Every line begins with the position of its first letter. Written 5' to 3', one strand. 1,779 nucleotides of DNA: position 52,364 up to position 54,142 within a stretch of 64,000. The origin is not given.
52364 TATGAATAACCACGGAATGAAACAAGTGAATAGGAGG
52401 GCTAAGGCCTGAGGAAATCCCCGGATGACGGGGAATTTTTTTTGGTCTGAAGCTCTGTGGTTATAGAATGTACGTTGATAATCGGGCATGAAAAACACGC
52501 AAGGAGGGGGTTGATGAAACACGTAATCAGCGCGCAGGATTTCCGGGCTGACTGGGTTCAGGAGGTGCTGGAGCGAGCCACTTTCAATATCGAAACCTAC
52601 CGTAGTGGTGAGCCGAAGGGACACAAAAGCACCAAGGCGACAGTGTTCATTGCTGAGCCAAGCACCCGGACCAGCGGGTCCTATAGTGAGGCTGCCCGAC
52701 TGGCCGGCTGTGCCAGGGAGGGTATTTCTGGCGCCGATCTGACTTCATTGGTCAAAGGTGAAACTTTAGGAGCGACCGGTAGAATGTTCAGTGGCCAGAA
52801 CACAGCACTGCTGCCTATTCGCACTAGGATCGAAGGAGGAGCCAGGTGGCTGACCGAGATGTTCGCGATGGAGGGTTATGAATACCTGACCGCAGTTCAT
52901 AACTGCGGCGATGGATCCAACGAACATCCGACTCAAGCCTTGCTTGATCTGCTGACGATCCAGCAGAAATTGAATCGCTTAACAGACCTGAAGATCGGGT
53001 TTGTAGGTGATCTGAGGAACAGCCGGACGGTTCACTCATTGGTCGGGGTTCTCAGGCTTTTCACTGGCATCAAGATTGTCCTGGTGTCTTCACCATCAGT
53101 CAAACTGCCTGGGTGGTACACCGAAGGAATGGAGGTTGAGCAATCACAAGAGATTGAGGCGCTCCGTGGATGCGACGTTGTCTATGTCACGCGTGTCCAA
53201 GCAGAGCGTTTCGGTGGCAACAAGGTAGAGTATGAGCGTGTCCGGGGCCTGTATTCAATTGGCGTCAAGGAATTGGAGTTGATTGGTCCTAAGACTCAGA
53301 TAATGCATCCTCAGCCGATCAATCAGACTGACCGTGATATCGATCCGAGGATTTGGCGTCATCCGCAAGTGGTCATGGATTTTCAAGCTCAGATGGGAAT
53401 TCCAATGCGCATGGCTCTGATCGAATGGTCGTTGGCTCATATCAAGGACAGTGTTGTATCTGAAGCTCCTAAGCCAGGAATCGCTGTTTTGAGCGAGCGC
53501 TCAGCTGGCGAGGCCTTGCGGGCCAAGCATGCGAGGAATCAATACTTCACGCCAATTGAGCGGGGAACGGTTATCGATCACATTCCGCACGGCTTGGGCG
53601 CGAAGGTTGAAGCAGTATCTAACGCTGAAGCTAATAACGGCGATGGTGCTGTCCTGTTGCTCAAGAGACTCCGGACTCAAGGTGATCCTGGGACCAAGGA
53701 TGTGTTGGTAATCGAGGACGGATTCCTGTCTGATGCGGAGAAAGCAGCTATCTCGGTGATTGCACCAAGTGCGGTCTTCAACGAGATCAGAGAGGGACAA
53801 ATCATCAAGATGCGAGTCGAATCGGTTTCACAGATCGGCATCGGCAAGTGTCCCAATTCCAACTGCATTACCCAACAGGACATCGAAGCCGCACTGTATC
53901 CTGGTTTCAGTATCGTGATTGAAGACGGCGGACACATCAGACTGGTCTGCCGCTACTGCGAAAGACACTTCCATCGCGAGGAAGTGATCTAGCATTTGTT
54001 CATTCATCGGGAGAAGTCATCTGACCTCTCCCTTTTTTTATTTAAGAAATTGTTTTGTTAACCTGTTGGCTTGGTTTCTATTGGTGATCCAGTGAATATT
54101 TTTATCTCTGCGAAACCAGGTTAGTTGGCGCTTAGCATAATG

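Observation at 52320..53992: Orphan fused PyrB-PyrI aspartate carbamoyltransferase with a leader-peptide/terminator attenuator-like structure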

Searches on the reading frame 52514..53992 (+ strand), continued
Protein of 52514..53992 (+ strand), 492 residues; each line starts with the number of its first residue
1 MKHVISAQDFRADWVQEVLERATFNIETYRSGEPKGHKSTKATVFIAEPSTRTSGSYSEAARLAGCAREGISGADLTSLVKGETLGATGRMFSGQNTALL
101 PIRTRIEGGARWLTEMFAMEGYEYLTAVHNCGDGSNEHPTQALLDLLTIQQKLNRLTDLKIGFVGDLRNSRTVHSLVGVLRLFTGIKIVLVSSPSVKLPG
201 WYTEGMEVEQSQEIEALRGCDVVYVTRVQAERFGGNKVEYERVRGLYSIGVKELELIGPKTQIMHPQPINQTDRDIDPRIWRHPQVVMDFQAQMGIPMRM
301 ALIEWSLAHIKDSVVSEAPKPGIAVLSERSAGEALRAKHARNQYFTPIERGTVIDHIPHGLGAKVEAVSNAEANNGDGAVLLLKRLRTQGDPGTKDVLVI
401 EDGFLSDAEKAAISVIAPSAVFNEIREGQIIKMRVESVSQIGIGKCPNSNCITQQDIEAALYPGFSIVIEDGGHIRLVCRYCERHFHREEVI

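Call 58: find_encoding_contigs(protein=P0015, flank=3000, max_places=2)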
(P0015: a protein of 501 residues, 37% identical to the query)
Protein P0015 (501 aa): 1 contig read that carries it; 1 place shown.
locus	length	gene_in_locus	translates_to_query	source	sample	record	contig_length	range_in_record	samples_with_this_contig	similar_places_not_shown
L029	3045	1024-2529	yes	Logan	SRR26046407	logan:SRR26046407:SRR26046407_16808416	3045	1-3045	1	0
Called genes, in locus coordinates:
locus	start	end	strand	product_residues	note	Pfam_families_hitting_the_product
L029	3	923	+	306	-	?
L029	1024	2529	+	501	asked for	PF02729:OTCace_N, PF00185:OTCace, PF01948:PyrI, PF02748:PyrI_C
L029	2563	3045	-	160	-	?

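Call 64: search_protein_families(library=pfam, proteins=[L029:3-923:+], max_evalue=0.001)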
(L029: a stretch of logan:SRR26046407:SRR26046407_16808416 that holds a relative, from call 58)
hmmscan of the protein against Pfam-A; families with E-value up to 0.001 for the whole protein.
L029:3-923:+ (306 aa): 1 family
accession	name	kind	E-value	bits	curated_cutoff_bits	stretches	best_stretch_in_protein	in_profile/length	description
PF00150.24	Cellulase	-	5.2e-22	79.1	23.5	1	2-255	39-263/272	Cellulase (glycosyl hydrolase family 5)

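Call 65: list_cluster_members(proteins=[P0001, P0002, P0004, P0006, P0011, P0042, P0058, P0037])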
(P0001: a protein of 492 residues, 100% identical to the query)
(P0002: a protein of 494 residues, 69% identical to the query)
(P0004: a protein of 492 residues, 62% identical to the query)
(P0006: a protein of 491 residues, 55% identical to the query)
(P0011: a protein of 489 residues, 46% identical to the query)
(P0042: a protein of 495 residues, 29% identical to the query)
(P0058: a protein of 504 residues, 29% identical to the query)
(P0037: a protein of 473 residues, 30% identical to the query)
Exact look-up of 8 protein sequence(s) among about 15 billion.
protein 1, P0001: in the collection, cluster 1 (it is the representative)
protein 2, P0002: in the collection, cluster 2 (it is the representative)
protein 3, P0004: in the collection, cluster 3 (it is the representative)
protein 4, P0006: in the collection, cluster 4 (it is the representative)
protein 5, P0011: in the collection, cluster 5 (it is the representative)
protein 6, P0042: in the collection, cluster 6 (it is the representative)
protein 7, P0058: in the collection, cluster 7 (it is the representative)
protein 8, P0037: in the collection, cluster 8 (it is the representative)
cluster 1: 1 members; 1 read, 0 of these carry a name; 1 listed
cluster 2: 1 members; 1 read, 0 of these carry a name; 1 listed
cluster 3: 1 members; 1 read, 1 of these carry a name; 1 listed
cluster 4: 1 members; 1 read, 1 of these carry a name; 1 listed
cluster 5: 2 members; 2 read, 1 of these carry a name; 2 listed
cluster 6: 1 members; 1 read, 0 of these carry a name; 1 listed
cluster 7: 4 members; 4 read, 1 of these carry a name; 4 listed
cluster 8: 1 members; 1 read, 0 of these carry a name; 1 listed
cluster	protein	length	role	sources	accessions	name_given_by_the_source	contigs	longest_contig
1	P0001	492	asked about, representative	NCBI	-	-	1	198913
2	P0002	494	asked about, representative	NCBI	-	-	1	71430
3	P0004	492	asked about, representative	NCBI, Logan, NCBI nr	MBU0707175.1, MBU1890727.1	aspartate carbamoyltransferase regulatory subunit [Patescibacteria group bacterium]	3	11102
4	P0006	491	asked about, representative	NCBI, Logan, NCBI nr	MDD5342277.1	MAG: aspartate carbamoyltransferase regulatory subunit [Patescibacteria group bacterium] | aspartate carbamoyltransferase regulatory subunit [Patescibacteria group bacterium]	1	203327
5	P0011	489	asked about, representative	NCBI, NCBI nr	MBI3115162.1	MAG: aspartate carbamoyltransferase [Candidatus Kerfeldbacteria bacterium] | aspartate carbamoyltransferase [Candidatus Kerfeldbacteria bacterium]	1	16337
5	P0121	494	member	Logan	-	-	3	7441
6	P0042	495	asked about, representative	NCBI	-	-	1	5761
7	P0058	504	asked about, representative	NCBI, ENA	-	-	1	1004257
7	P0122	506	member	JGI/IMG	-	aspartate carbamoyltransferase catalytic subunit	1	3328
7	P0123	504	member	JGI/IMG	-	-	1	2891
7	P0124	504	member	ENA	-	-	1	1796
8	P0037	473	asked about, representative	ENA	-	-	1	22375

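Call 84: search_protein_representatives(alignment_id=A4)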
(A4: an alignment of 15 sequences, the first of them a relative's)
Query: 15 sequences, 491 profile positions. Proteins with E-value up to 0.001 (for the whole library): 13688; up to 1e-10: 7157; up to 1e-30: 2338. The best 150 are listed.
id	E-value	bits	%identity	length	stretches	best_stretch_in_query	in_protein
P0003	1.5e-223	759.2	-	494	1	1-490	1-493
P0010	6.4e-221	750.6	-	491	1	1-490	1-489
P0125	2.7e-182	623.2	-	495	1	1-490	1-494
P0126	1.1e-177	608.1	-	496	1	1-490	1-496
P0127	1.1e-171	588.2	-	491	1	1-490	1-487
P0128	2.8e-165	567.1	-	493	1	1-490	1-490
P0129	8.8e-164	562.2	-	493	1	1-490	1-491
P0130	6.1e-160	549.5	-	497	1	1-490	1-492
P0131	2.7e-157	540.7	-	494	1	2-490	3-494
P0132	1.7e-150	518.3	-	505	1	2-490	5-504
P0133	8.9e-147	506.1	-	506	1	1-490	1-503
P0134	6.9e-141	486.6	-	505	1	3-490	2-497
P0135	2.6e-132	458.3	-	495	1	3-488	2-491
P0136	7.4e-132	456.9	-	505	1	2-490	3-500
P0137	1.3e-130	452.8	-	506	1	2-490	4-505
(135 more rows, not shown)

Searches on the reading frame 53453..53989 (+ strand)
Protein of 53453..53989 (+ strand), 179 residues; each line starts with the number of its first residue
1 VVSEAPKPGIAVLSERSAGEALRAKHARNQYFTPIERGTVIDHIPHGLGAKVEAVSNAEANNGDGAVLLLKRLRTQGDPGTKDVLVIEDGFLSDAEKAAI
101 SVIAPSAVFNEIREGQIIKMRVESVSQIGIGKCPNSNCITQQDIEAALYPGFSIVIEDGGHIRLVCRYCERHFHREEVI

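Call 43: search_solved_structures(query=window:53453-53989:+, show_alignments=3, max_evalue=1e-8)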
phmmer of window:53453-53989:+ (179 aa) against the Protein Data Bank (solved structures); distinct sequences matched with E-value up to 1e-8: 12.
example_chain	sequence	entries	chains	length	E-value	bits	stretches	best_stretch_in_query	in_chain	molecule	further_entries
1pg5_B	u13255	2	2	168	1.1e-19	74.1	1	32-178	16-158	Aspartate carbamoyltransferase regulatory chain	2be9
1nbe_B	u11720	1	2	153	1.6e-15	60.5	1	32-176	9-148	ASPARTATE TRANSCARBAMOYLASE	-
1d09_B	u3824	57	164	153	1.6e-15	60.5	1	32-176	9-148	ASPARTATE CARBAMOYLTRANSFERASE REGULATORY CHAIN | ASPARTATE TRANSCARBAMOYLASE REGULATORY CHAIN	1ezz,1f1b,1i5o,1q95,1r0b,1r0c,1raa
1acm_B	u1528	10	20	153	2.2e-15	60.1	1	33-176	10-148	ASPARTATE CARBAMOYLTRANSFERASE REGULATORY CHAIN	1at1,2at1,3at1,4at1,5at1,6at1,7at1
2atc_B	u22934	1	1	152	2.4e-15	60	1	32-176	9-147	ASPARTATE CARBAMOYLTRANSFERASE, REGULATORY CHAIN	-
9eel_I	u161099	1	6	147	2.6e-15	59.8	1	34-176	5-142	Aspartate carbamoyltransferase regulatory chain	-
9atc_B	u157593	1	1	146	2.7e-15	59.8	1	34-176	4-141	ASPARTATE TRANSCARBAMOYLASE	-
9een_L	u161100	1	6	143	4.1e-15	59.2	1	35-176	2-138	Aspartate carbamoyltransferase regulatory chain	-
2qg9_B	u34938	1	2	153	2.2e-14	56.9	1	32-176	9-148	Aspartate carbamoyltransferase regulatory chain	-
2qgf_B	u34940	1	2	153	4.1e-14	55.9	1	32-176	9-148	Aspartate carbamoyltransferase regulatory chain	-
2be7_D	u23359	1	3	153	4e-12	49.5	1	34-176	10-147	Aspartate Carbamoyltransferase Regulatory Chain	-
2yww_A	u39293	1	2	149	4.9e-11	45.9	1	35-174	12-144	Aspartate carbamoyltransferase regulatory chain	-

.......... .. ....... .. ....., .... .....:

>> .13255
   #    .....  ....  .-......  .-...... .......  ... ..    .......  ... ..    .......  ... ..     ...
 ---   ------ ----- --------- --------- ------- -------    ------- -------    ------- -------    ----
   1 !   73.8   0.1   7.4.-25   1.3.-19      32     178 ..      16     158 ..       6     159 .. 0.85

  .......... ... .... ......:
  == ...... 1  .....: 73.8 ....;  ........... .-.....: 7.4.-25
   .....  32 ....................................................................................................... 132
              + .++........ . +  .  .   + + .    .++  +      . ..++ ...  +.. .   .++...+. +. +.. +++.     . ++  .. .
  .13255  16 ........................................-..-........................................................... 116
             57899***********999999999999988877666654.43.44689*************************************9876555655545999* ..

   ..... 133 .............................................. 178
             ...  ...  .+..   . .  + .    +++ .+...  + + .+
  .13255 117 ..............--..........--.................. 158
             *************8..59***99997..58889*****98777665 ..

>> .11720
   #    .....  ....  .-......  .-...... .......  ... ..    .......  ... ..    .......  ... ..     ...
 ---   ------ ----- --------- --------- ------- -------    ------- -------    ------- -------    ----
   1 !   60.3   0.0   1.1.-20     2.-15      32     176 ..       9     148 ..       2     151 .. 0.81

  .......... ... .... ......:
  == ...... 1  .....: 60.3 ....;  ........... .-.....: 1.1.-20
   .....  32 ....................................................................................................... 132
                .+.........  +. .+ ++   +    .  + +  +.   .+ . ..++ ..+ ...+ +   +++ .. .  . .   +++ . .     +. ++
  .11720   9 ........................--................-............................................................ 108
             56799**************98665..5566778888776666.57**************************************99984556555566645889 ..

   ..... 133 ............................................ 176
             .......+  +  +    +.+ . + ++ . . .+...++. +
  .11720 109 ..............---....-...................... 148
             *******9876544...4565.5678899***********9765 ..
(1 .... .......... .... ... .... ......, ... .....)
